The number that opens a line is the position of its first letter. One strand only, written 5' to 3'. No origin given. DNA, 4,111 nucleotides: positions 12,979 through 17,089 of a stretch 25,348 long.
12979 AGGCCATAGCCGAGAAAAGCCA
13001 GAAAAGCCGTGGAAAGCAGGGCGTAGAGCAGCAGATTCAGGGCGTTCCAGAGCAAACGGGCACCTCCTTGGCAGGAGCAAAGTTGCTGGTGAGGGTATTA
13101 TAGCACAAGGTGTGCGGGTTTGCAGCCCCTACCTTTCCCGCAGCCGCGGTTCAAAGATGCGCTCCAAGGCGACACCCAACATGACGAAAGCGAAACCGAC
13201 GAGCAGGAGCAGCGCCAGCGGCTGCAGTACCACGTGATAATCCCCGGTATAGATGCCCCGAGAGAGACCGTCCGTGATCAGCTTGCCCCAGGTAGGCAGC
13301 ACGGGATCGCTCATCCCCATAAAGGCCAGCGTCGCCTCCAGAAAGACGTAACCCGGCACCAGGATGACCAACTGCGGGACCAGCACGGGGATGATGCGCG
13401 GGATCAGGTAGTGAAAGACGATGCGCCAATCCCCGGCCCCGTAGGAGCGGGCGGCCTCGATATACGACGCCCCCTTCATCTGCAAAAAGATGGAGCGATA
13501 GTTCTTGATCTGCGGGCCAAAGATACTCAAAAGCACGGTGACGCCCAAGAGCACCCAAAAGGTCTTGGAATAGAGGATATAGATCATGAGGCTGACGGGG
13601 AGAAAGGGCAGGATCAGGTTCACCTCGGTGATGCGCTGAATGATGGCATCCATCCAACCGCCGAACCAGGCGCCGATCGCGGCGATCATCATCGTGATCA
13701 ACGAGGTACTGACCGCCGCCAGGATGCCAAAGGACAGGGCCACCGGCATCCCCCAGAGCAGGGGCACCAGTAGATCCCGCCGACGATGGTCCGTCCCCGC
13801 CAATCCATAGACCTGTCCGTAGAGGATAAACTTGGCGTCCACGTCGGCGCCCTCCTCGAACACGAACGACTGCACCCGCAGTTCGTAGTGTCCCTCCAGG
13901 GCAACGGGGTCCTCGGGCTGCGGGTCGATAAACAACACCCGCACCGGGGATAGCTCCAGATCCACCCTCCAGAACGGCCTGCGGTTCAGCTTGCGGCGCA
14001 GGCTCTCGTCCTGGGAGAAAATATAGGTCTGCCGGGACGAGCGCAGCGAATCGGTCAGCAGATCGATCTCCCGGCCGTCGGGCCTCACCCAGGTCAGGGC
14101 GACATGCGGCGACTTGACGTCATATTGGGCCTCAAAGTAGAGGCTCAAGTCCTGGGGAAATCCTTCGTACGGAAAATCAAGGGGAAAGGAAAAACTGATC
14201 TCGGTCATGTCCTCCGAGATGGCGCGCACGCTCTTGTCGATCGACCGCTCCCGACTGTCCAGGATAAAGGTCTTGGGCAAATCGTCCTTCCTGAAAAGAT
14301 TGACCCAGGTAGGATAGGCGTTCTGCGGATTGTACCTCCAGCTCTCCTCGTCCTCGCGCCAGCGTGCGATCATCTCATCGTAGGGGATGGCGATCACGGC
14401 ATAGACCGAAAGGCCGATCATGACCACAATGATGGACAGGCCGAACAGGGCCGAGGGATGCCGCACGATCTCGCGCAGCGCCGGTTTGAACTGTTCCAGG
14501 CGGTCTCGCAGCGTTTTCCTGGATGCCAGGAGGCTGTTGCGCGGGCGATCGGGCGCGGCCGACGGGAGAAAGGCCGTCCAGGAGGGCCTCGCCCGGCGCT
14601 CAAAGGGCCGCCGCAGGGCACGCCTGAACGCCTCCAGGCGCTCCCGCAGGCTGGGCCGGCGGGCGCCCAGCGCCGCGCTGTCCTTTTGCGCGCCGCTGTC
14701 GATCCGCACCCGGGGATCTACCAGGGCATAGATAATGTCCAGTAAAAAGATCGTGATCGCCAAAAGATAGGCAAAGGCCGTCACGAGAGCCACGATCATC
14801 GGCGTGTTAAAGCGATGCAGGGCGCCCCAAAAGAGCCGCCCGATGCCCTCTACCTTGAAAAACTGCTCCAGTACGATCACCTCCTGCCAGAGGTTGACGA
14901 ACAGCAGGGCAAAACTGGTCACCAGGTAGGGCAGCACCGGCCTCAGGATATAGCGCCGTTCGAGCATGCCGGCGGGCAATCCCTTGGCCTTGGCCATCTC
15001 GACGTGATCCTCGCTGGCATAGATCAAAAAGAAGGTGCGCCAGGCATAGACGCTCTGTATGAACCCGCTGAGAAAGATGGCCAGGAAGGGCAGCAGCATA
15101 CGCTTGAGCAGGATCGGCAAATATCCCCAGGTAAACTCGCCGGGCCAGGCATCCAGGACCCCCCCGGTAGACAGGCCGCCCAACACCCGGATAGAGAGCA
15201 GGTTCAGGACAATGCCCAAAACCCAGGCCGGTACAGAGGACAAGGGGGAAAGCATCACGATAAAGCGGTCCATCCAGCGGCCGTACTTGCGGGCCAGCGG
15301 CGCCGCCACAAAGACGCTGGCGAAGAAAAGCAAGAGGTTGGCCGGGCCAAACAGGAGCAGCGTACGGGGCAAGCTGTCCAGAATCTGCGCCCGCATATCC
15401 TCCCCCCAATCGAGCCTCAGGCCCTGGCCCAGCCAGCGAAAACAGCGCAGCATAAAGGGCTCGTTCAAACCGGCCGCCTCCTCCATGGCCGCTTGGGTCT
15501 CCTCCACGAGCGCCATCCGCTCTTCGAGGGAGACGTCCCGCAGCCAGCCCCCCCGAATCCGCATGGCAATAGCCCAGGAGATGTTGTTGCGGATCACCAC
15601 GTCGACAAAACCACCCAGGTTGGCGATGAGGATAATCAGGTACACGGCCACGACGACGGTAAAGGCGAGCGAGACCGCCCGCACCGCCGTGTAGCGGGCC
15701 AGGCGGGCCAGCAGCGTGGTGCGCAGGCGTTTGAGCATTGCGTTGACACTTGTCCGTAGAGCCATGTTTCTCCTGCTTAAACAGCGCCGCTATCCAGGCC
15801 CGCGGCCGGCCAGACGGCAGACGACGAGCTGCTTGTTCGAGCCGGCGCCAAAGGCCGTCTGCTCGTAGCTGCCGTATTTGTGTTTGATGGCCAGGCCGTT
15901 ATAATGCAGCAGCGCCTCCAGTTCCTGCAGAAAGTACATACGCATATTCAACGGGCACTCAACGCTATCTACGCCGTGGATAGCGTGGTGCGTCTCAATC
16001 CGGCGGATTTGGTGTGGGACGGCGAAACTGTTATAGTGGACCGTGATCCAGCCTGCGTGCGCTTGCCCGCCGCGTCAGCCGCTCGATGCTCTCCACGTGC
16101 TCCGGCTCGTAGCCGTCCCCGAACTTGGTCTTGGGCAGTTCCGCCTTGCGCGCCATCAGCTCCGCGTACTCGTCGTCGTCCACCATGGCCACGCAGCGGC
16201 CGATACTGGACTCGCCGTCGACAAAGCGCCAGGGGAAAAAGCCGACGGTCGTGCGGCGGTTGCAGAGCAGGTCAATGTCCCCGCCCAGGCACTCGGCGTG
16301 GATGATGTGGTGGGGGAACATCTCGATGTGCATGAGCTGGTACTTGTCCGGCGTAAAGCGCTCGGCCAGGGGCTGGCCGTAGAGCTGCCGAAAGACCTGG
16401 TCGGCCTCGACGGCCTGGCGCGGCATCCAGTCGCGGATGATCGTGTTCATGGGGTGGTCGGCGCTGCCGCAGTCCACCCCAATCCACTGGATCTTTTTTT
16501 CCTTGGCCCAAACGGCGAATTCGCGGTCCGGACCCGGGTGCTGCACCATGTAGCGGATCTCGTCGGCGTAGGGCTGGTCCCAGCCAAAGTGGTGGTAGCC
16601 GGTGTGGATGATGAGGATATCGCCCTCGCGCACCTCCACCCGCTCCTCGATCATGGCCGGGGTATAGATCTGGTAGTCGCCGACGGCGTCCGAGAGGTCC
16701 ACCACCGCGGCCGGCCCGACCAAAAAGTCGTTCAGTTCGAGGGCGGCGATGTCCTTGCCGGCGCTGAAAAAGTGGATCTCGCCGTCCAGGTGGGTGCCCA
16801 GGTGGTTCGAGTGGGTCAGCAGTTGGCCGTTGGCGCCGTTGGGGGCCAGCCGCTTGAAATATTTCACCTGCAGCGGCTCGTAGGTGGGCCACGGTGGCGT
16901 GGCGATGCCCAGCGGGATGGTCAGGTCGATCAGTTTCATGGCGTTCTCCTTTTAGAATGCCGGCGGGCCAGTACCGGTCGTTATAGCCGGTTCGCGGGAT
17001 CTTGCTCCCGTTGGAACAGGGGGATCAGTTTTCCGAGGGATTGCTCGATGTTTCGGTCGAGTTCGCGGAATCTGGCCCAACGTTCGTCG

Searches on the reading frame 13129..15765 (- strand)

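Call 15: search_protein_families(library=pfam, proteins=[window:13129-15765:-], max_evalue=0.01)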
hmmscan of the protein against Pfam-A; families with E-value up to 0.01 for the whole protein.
window:13129-15765:- (878 aa): 2 families
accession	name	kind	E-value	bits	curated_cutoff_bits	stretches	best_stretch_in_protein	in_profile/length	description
PF00528.27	BPD_transp_1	-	5.5e-36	124.5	26.4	2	152-354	3-183/184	Binding-protein-dependent transport system inner membrane component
PF12911.12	OppC_N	-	0.0037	17.5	23.9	1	426-464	3-41/53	N-terminal TM domain of oligopeptide transport permease C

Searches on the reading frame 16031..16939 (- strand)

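Call 15: search_protein_families(library=pfam, proteins=[window:16031-16939:-], max_evalue=0.01)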
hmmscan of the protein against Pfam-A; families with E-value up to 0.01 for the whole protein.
window:16031-16939:- (302 aa): 1 family
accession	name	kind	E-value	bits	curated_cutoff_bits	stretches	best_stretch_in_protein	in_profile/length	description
PF04199.19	Cyclase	-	3.6e-31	108.7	23.1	1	4-162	1-142/142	Putative cyclase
